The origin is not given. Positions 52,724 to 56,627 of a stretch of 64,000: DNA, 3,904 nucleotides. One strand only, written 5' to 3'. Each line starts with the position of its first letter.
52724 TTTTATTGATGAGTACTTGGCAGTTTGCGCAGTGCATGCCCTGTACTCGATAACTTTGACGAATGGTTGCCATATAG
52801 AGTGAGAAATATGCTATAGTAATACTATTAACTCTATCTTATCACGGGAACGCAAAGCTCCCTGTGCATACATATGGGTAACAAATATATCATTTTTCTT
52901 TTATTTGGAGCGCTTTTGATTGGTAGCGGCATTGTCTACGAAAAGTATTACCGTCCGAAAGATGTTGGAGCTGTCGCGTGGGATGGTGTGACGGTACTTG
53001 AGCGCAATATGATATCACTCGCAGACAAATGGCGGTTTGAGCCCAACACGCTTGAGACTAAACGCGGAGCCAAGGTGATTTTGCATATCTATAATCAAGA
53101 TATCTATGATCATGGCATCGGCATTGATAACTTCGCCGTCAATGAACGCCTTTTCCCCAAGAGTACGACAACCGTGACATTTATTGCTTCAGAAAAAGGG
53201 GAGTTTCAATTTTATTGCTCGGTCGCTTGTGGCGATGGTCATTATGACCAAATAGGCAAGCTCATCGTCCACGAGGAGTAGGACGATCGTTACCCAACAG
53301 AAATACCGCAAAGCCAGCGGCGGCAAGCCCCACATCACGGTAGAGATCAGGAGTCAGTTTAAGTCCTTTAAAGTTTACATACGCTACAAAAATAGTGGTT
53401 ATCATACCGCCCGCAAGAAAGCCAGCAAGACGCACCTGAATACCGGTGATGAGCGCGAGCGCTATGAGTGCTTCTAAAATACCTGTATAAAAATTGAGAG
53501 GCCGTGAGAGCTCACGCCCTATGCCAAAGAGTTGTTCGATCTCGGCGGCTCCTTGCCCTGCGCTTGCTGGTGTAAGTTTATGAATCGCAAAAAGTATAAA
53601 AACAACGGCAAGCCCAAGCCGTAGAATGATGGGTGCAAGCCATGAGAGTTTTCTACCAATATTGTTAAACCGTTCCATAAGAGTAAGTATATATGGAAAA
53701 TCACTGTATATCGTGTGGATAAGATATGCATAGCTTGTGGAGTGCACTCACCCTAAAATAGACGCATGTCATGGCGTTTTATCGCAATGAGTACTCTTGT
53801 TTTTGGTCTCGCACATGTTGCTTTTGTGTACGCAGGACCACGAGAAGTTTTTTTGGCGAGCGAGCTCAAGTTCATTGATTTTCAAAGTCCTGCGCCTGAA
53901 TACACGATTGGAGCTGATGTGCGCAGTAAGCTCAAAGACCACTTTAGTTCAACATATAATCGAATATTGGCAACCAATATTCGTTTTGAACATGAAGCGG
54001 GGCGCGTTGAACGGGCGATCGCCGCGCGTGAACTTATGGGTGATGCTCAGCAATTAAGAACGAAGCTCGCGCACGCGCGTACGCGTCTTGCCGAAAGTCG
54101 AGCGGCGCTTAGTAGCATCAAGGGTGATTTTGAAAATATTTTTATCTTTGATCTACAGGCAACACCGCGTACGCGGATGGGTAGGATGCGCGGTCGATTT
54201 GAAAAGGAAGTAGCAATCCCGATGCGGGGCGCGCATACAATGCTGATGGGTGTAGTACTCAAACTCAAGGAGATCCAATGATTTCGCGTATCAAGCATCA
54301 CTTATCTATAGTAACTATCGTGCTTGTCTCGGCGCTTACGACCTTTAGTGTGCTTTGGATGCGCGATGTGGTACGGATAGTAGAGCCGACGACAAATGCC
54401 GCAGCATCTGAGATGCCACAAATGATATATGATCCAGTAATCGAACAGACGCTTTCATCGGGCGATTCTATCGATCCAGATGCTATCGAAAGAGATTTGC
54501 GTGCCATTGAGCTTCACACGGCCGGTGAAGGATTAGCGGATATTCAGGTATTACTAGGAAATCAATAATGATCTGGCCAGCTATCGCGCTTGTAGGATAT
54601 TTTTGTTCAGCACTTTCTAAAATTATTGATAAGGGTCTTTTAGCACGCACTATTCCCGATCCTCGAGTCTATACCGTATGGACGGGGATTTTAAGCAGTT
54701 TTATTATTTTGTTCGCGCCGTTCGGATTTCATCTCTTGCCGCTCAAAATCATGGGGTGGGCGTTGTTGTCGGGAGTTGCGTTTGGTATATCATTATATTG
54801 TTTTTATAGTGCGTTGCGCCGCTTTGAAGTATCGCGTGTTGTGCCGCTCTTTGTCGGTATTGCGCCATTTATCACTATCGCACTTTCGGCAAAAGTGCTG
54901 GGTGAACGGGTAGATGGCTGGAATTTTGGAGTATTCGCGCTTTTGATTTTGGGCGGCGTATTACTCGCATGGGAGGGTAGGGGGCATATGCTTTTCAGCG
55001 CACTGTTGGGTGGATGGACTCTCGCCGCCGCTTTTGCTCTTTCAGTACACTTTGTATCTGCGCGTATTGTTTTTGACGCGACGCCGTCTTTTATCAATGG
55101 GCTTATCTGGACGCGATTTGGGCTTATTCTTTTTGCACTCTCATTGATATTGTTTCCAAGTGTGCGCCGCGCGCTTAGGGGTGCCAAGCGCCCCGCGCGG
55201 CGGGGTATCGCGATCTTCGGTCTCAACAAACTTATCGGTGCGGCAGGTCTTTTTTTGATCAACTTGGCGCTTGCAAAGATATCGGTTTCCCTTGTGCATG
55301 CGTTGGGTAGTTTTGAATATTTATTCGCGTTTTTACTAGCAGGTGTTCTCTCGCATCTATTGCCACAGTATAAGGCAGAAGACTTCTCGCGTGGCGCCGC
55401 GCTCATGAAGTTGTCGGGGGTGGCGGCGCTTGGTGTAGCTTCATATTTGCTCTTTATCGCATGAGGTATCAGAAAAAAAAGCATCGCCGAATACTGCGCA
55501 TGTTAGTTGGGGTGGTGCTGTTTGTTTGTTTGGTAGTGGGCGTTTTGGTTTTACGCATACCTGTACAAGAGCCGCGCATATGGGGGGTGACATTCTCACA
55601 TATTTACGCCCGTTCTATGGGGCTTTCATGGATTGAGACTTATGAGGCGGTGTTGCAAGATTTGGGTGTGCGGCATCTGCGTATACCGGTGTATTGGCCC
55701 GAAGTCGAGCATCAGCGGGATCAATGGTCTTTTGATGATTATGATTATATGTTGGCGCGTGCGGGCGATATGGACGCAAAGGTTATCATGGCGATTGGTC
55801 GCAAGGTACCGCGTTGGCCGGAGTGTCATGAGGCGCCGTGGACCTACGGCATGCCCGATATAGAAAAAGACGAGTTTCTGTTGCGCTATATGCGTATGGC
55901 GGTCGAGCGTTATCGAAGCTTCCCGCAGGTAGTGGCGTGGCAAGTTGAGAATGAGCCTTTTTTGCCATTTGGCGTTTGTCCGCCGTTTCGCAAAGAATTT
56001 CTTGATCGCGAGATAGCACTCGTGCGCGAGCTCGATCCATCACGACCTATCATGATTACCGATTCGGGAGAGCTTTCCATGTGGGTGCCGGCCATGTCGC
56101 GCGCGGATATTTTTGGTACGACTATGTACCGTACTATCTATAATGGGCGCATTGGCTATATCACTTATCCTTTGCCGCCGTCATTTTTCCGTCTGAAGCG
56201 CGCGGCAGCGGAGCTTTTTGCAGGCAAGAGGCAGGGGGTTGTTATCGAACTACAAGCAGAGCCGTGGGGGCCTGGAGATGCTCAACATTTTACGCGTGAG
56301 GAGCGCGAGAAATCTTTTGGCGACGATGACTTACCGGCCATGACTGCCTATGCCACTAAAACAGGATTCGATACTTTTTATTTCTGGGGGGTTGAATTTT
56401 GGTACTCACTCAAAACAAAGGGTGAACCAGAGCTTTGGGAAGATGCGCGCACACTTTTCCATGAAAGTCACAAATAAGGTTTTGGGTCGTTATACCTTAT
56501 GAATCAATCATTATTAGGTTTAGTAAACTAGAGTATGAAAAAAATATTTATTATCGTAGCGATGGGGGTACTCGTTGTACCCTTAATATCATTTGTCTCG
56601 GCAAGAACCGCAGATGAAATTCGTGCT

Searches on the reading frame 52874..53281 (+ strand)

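Call 68: search_protein_families(library=pfam, proteins=[window:52874-53281:+], max_evalue=0.001)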
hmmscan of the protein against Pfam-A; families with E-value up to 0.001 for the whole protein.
window:52874-53281:+ (135 aa): 1 family
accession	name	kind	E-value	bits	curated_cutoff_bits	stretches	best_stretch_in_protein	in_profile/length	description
PF13473.12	Cupredoxin_1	-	3.1e-09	37.2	27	1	54-132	31-104/104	Cupredoxin-like domain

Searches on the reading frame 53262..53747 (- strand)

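Call 68: search_protein_families(library=pfam, proteins=[window:53262-53747:-], max_evalue=0.001)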
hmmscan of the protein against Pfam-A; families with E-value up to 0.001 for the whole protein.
window:53262-53747:- (161 aa): 3 families
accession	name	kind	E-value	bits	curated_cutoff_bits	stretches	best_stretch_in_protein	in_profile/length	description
PF07681.17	DoxX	-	1.8e-06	28.9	23.6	1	40-122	3-83/85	DoxX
PF07291.16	MauE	-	1.8e-06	28.7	27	1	40-124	6-87/128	Methylamine utilisation protein MauE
PF04224.18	DUF417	-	3.1e-05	24.1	27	0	88-140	90-141/175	Protein of unknown function, DUF417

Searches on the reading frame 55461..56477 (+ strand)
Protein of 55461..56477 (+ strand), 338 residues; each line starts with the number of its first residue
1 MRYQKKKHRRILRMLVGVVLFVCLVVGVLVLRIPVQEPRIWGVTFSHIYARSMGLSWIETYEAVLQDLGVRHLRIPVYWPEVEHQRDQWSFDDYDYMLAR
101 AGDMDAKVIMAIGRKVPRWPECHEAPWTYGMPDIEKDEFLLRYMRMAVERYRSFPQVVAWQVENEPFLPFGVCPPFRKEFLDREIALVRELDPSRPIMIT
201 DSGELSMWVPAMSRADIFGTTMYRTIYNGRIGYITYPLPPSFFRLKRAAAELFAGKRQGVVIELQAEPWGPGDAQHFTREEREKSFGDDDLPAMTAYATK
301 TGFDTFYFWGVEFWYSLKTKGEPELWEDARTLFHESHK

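Call 35: search_protein_families(library=pfam, proteins=[window:55461-56477:+], max_evalue=0.00001)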
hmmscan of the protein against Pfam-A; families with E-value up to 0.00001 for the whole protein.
window:55461-56477:+ (338 aa): 1 family
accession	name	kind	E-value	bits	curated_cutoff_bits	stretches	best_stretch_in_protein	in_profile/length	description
PF00150.24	Cellulase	-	2.6e-06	27.6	23.5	1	60-201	25-167/272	Cellulase (glycosyl hydrolase family 5)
